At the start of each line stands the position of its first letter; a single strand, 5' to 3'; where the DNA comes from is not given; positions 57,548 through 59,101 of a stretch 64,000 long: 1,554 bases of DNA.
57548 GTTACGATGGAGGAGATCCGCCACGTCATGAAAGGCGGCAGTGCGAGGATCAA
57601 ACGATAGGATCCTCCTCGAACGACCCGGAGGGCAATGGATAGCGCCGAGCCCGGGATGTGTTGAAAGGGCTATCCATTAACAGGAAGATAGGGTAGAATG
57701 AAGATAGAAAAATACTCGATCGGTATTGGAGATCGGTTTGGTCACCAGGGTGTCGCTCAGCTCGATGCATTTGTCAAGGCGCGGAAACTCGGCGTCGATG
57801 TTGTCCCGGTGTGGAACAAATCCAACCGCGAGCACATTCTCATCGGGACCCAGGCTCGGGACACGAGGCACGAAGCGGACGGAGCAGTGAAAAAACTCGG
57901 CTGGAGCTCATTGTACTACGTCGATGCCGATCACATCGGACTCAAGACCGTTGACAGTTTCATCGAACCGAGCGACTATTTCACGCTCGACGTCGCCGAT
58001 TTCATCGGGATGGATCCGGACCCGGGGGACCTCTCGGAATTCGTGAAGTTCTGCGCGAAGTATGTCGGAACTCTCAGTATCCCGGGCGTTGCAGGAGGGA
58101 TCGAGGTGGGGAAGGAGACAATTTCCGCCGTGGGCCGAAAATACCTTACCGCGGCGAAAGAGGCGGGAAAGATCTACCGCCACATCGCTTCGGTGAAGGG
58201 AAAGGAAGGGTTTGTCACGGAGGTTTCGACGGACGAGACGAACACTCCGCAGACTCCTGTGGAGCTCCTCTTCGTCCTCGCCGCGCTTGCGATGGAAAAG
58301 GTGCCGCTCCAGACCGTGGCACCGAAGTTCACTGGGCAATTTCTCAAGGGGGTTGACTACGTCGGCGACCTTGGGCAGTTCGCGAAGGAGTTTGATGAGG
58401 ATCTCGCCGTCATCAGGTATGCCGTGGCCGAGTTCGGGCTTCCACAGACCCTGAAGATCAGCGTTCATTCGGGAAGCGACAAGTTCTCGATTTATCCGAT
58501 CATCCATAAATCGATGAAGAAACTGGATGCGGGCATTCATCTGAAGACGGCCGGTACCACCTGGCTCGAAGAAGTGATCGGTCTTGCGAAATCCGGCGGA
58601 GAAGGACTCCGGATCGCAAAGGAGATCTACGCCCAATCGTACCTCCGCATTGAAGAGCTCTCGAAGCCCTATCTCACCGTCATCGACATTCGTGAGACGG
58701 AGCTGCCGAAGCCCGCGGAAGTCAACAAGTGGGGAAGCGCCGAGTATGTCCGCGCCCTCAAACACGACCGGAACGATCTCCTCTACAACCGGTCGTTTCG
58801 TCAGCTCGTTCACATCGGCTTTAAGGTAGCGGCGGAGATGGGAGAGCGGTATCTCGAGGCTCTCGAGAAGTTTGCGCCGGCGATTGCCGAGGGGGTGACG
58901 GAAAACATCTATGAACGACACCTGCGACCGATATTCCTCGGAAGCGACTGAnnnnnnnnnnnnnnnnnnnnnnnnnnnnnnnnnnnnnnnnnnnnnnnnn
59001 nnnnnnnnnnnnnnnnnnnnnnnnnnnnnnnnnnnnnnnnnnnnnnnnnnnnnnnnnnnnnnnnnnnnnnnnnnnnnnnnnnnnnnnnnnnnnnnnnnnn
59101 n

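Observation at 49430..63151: Hexuronate operon with a non-canonical enzyme set: uxaC and kduI/kduD present, uxaA/uxaB/uxuA absent, a GatZ/UxaE-like TIM-barrel gene, and duplicated KDG-kinase-like genes.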

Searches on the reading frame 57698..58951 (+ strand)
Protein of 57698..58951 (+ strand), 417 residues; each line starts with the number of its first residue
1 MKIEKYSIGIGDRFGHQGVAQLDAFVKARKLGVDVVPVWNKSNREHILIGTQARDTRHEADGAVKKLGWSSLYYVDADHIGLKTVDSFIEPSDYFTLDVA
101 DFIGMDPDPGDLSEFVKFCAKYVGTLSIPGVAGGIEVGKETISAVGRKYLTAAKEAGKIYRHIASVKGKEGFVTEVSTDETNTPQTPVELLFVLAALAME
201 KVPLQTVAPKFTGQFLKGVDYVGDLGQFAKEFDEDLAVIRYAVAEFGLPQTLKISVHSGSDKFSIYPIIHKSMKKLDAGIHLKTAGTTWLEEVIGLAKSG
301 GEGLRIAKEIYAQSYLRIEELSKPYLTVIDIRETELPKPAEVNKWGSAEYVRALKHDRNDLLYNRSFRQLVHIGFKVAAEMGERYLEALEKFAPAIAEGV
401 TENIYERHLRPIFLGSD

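Call 3: search_protein_families(library=pfam, proteins=[window:57698-58951:+])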
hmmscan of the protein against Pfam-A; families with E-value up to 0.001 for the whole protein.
window:57698-58951:+ (417 aa): 1 family
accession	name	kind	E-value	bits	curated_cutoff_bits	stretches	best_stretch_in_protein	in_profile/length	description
PF16257.11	UxaE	-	1.4e-50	172.8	27.1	1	4-375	79-431/475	tagaturonate epimerase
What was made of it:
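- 57698..58951 (+): UxaE-family tagaturonate/fructuronate epimerase, a form lacking the N-terminal ~90 residues of the crystallised enzymes. PF16257, 172.8 bits, covering profile positions 79-431 of 475 (call 3).
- Checked: UxaE-family protein, 57698-58951: PF16257, 172.8 bits, E 1.4e-50 (call 3).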

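Call 4: search_protein_families(library=ncbifam, proteins=[window:57698-58951:+])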
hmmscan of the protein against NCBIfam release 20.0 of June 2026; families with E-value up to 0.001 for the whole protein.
window:57698-58951:+ (417 aa): 0 families

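Call 19: search_solved_structures(query=window:57698-58951:+, max_evalue=0.001, show_alignments=1)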
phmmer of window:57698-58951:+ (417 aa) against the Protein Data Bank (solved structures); distinct sequences matched with E-value up to 0.001: 5.
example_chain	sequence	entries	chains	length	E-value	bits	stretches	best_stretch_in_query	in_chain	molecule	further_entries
9lhu_A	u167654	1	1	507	4.7e-25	91.7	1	6-318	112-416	Tagaturonate/fructuronate epimerase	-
6il9_A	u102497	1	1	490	1.4e-24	90.2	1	172-314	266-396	Fructuronate-tagaturonate epimerase UxaE from Cohnella laeviribosi in complex with 1 glyce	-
6ila_A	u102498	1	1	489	3.7e-24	88.8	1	172-314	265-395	Fructuronate-tagaturonate epimerase UxaE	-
6ilb_A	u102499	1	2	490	7e-24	87.9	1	172-314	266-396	Fructuronate-tagaturonate epimerase UxaE from Cohnella laeviribosi in complex with 1 glyce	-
9lhw_A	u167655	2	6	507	2.9e-23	85.8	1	6-318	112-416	Tagaturonate/fructuronate epimerase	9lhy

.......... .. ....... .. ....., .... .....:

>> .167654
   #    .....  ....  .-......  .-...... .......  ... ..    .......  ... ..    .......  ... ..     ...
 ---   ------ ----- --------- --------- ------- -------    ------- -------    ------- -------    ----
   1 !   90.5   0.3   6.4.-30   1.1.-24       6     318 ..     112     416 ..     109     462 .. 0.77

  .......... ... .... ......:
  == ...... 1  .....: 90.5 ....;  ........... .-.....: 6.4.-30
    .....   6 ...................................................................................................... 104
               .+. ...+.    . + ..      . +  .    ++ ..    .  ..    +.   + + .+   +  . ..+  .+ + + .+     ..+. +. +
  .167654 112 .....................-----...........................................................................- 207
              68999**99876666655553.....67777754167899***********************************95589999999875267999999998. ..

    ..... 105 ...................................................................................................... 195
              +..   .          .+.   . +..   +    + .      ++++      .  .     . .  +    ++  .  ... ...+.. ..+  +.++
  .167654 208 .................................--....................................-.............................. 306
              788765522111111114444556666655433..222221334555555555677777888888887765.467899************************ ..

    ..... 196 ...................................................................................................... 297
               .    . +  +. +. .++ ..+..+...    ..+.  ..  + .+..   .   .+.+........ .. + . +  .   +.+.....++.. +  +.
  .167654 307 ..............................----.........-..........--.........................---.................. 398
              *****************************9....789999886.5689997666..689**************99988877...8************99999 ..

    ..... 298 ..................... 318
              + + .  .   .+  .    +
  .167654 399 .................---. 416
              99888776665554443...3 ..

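Call 60: search_solved_structures(query=A3, max_evalue=0.001, show_alignments=2)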
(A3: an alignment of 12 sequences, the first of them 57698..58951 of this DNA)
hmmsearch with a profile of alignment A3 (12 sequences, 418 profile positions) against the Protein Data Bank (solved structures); distinct sequences matched with E-value up to 0.001: 5.
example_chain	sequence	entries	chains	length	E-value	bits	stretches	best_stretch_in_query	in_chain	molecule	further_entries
6il9_A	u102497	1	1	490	2e-34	122.6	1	7-328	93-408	Fructuronate-tagaturonate epimerase UxaE from Cohnella laeviribosi in complex with 1 glyce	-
6ilb_A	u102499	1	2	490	4.7e-34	121.4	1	7-328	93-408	Fructuronate-tagaturonate epimerase UxaE from Cohnella laeviribosi in complex with 1 glyce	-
6ila_A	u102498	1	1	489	1e-33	120.2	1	7-328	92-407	Fructuronate-tagaturonate epimerase UxaE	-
9lhu_A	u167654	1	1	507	5e-31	111.4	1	6-329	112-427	Tagaturonate/fructuronate epimerase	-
9lhw_A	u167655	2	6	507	2.6e-30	109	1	6-329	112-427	Tagaturonate/fructuronate epimerase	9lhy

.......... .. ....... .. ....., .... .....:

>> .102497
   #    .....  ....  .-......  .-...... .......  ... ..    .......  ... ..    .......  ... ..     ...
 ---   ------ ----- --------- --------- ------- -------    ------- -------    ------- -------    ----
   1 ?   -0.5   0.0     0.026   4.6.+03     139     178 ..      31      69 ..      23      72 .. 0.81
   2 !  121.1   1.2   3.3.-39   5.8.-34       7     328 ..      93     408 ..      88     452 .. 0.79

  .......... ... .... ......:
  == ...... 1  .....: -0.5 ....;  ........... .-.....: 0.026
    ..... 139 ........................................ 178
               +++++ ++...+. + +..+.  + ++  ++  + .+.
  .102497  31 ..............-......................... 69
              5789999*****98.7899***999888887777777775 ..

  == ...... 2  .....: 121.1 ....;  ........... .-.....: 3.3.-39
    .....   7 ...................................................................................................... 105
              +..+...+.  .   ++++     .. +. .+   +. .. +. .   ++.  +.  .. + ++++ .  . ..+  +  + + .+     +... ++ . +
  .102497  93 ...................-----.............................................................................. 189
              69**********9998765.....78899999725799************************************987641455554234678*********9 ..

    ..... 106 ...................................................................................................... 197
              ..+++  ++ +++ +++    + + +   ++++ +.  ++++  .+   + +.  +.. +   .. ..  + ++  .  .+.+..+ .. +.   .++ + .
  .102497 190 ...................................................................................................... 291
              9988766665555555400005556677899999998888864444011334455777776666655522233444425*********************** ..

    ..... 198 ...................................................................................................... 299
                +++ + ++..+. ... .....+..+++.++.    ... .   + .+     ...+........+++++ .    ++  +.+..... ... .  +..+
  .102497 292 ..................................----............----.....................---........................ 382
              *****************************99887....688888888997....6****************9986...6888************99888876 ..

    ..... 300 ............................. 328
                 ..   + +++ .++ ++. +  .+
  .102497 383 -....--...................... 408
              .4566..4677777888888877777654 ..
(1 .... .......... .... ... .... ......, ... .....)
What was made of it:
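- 57698..58951 (+): PDB hits 9lhu and 6il9 (calls 19, 60).
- On UxaE (tagaturonate/fructuronate epimerase, PF16257): The match starts at profile position 79 and at chain residue 93 or 112 (calls 3, 19, 60).
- UxaE-like: Pfam E 1.4e-50 (call 3), and the catalytic Glu/Asp pair is invariant in the family (call 60).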
